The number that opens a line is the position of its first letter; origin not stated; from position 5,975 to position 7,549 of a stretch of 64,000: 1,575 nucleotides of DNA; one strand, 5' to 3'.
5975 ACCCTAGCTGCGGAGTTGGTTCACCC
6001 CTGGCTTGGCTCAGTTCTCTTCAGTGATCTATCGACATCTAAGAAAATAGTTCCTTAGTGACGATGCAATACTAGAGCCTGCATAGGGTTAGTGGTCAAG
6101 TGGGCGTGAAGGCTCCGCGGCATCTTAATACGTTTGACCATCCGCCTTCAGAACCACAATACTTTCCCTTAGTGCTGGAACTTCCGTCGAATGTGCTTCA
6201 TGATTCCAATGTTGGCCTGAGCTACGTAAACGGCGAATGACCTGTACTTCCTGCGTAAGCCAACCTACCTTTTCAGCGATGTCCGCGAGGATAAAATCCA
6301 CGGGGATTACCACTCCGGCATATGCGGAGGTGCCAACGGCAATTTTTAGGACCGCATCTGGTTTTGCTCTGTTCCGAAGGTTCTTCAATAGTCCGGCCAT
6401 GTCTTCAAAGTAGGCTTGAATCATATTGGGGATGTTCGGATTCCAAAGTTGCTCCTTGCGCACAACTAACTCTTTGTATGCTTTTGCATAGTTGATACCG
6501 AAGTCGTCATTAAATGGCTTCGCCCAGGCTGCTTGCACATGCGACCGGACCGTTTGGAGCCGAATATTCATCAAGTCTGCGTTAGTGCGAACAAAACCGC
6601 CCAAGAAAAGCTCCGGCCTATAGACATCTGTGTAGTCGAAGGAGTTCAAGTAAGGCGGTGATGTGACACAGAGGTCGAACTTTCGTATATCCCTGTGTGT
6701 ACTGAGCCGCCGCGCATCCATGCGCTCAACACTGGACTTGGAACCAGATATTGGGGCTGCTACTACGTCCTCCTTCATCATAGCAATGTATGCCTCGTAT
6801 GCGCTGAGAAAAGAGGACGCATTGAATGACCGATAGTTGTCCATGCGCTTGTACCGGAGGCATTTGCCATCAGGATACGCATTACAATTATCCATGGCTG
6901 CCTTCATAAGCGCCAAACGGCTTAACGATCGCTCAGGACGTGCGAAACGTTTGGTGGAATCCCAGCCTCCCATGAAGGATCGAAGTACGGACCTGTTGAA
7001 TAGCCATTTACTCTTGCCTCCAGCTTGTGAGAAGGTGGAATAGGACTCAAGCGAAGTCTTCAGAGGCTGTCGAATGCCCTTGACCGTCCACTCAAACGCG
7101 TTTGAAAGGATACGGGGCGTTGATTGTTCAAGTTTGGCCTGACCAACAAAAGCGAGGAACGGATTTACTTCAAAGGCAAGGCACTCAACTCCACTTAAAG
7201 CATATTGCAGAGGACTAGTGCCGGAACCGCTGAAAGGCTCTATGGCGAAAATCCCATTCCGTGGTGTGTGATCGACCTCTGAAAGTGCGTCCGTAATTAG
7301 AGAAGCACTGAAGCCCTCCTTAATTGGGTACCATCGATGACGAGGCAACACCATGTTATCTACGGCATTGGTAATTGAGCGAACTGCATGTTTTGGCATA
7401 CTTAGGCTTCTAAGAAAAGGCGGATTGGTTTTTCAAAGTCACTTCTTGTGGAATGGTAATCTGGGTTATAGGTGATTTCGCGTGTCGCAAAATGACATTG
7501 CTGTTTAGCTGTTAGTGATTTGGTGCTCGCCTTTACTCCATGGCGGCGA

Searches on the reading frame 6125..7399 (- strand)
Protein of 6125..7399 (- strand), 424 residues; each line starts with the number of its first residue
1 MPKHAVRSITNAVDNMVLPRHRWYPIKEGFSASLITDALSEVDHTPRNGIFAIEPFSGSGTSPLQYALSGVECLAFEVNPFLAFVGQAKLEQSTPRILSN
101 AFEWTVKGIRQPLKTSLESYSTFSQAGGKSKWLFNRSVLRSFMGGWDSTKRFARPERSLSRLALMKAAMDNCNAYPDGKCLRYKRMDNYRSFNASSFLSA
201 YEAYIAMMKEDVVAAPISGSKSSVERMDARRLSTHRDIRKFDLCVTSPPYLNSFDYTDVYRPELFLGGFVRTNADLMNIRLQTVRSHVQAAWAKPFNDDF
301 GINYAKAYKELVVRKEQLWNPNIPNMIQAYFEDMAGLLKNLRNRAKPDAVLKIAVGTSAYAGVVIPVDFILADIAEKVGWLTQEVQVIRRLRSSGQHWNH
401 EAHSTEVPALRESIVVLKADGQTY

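Call 9: search_protein_families(library=pfam, proteins=[window:6125-7399:-])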
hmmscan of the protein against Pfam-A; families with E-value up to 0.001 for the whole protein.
window:6125-7399:- (424 aa): 0 families

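Call 36: search_protein_families(library=padloc, proteins=[window:6125-7399:-], max_evalue=0.01)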
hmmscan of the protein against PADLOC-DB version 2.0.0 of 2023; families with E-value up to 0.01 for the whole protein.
window:6125-7399:- (424 aa): 13 families
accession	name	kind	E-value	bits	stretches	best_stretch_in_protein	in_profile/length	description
PDLC03224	MTase_II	-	9e-42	141.6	1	14-418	61-479/481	Type II methyltransferase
PDLC03389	MTase_II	-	1.8e-25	87.6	1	14-392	50-428/445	Type II methyltransferase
PDLC03306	MTase_II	-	3.1e-24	83.7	1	9-402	19-408/422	Type II methyltransferase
PDLC03239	MTase_II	-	3.2e-12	43.9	2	240-291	284-336/442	Type II methyltransferase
PDLC03322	MTase_II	-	4.7e-12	43.5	2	47-111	63-127/446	Type II methyltransferase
PDLC03377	MTase_II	-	6.4e-11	39.5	2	221-399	295-490/504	Type II methyltransferase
PDLC03362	MTase_II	-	9.8e-10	35.8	1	197-380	220-400/438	Type II methyltransferase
PDLC03353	MTase_II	-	7.7e-09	33.5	1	239-421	26-151/260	Type II methyltransferase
PDLC03249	MTase_II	-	5e-05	20.3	1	47-92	137-182/541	Type II methyltransferase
PDLC03387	MTase_II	-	0.00025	18.3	0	221-257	11-47/289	Type II methyltransferase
PDLC03369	MTase_II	-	0.0032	14.3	0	21-90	115-182/532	Type II methyltransferase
PDLC03325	MTase_II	-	0.0049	13.6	0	47-91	90-134/426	Type II methyltransferase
PDLC03351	MTase_II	-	0.0058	13.8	0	205-260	188-240/348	Type II methyltransferase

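Call 59: find_homologous_proteins(query=window:6125-7399:-, max_evalue=1e-20)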
Query window:6125-7399:- (424 aa): 2695 proteins with E <= 1e-20 among 7605 candidates; the best 120 are listed.
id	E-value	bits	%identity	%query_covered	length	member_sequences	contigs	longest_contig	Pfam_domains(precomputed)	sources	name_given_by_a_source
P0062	2.9e-286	967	100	100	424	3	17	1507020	-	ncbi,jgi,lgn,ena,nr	ncbi:MAG: hypothetical protein IPI00_02805 [Flavobacteriales bacterium]|nr:hypothetical protein [Fla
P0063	6.1e-217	738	76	100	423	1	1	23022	-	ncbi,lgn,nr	ncbi:MAG: hypothetical protein JNJ91_13285 [Flavobacteriales bacterium]|nr:hypothetical protein [Fla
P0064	1.6e-172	592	61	99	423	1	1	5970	PF01170.25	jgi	jgi:DNA modification methylase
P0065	8.8e-170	583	61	98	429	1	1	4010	-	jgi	jgi:hypothetical protein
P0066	3.2e-168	578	61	97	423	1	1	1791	PF01170.25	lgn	-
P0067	4.0e-167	574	61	98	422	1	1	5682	-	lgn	-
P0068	2.4e-166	572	59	99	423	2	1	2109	PF01170.25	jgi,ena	-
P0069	3.8e-164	565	59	99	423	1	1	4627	-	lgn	-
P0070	7.4e-163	560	61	98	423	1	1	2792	PF01170.25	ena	-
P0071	2.5e-162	559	59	97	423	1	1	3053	-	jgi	jgi:hypothetical protein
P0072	1.1e-161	556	59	97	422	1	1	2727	-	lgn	-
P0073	3.5e-161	555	58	98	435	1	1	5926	-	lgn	-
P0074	1.3e-160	553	59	98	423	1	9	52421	-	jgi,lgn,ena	-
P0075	7.5e-160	550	60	97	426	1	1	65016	-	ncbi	-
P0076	8.5e-160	550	59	98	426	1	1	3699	-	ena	-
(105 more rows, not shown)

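Call 60: find_encoding_contigs(protein=P0062, flank=7000, max_places=10)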
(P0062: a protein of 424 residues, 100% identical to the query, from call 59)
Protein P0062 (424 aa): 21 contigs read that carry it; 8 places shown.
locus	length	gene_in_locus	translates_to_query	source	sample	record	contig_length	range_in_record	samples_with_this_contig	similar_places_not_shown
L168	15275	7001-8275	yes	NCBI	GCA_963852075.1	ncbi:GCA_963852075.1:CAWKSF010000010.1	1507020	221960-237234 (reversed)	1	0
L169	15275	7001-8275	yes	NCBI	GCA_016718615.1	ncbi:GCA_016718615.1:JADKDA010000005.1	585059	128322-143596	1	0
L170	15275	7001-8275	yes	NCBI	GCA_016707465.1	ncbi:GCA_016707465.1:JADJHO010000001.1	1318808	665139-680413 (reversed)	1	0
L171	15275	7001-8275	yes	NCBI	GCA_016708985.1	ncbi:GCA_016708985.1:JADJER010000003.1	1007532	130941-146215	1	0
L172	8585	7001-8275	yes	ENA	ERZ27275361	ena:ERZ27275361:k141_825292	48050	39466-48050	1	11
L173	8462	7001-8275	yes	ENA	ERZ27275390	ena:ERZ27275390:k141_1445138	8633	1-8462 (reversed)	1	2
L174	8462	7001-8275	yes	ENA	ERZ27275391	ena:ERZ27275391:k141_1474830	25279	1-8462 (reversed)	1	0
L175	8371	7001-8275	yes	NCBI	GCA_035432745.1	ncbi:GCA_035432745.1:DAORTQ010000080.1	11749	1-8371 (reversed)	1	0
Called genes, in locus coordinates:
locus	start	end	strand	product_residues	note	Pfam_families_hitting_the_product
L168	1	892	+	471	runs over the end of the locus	-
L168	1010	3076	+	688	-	PF00171:Aldedh, PF01575:MaoC_dehydratas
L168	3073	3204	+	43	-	-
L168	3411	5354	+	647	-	PF13476:AAA_23 (faint)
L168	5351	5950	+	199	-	-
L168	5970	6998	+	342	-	-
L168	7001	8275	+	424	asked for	-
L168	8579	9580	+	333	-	PF01548:DEDD_Tnp_IS110, PF02371:Transposase_20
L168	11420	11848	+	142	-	-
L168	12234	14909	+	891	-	PF05572:Peptidase_M43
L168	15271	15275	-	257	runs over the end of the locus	-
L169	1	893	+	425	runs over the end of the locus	-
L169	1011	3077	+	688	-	PF00171:Aldedh, PF01575:MaoC_dehydratas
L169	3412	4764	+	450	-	PF13476:AAA_23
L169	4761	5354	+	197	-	-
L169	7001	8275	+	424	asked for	-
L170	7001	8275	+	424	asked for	-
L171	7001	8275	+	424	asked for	-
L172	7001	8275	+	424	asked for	-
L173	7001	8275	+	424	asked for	-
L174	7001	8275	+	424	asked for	-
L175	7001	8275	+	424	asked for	-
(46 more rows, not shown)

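Call 61: find_encoding_contigs(protein=P0063, flank=8000, max_places=2)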
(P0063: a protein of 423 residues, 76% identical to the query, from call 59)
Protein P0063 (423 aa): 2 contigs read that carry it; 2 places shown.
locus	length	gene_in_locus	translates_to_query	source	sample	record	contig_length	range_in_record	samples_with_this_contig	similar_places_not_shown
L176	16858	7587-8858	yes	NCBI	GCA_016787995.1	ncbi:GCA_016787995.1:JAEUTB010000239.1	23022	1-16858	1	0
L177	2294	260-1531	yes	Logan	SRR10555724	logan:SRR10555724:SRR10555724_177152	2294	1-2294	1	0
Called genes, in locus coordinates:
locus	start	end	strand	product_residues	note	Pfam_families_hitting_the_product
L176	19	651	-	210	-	-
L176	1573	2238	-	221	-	PF00072:Response_reg, PF00196:GerE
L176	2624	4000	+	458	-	PF12161:HsdM_N, PF02384:N6_Mtase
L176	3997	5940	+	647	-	PF02463:SMC_N (faint), PF13476:AAA_23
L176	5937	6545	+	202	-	-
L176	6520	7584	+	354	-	-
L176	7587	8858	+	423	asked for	-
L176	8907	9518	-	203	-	PF01712:dNK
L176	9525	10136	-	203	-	PF03167:UDG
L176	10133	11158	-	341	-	PF05014:Nuc_deoxyrib_tr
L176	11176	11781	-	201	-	PF02223:Thymidylate_kin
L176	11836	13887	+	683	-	PF18766:SWI2_SNF2, PF22679:T1R_D3-like, PF11867:T1RH-like_C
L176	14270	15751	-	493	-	PF17164:DUF5122 (faint)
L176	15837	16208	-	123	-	PF10985:DUF2805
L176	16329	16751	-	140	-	PF08570:DUF1761 (weak)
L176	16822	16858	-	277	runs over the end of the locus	PF00756:Esterase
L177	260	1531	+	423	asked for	-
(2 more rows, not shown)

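Call 81: search_protein_families(library=pfam, proteins=[L176:19-651:-], max_evalue=0.001)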
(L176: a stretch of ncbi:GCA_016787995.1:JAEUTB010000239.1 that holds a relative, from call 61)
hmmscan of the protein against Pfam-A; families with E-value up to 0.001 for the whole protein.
L176:19-651:- (210 aa): 0 families
